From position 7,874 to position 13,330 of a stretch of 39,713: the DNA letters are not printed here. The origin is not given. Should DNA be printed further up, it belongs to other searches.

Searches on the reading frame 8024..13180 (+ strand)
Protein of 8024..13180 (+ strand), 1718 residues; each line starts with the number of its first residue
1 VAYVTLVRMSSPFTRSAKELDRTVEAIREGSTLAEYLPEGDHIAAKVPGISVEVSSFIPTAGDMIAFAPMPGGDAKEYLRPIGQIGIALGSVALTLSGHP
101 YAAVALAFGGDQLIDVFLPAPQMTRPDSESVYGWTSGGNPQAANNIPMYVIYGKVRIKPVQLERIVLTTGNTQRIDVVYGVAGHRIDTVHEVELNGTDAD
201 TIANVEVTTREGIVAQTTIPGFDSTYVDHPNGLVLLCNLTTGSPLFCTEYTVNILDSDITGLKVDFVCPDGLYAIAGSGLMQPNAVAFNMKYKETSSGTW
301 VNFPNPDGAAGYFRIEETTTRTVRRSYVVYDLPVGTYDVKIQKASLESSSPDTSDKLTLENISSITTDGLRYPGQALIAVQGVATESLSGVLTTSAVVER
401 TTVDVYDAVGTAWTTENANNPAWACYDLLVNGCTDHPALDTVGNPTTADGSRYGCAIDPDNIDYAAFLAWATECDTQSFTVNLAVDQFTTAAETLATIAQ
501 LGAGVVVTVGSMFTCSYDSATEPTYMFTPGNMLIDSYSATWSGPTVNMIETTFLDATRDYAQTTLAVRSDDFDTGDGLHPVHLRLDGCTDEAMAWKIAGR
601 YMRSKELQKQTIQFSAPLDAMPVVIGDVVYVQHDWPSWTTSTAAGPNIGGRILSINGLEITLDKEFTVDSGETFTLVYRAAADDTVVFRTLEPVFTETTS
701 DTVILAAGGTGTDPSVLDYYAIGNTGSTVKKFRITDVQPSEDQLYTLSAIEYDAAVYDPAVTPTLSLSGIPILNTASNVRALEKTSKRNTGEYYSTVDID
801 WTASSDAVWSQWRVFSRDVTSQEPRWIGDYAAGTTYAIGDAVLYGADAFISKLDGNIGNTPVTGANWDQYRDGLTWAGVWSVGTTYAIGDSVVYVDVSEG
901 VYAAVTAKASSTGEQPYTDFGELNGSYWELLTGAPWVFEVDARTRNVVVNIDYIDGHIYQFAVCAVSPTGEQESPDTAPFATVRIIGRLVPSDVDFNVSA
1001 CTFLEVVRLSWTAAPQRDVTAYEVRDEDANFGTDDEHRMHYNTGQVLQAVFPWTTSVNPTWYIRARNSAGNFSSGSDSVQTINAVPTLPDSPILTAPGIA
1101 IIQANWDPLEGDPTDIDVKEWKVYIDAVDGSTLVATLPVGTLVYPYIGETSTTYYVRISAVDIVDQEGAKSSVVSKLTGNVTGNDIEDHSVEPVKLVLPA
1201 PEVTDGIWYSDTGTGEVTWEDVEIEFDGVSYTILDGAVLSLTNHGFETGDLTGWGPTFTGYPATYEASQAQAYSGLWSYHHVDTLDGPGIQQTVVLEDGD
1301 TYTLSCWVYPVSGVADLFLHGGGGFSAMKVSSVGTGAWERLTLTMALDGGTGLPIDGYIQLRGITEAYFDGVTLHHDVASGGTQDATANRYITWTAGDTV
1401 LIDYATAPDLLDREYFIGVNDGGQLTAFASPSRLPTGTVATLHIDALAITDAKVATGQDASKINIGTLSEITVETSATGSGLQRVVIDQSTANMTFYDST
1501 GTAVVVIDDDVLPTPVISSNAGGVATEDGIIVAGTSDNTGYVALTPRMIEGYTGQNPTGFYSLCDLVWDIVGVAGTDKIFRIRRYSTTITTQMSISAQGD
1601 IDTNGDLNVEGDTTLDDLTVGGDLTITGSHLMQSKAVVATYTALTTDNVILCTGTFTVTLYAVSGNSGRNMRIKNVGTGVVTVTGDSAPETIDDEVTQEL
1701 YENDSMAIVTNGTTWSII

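Call 73: search_protein_families(library=phrogs, proteins=[window:8024-13180:+], max_evalue=0.001)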
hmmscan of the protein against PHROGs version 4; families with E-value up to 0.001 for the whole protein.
window:8024-13180:+ (1718 aa): 5 families
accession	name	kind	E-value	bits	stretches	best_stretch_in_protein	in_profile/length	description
phrog_31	-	tail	1.6e-96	325.5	1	55-821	153-918/1565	central tail fiber J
phrog_469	-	tail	1.3e-34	120.4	1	256-758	413-893/903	tail protein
phrog_2589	-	tail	2.2e-30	105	1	202-813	68-658/3686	tail protein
phrog_2148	-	tail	1.6e-14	54.2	1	412-827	12-410/901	tail fiber protein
phrog_7997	-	tail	3.4e-11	43.4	1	479-757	29-300/589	tail protein and host specificity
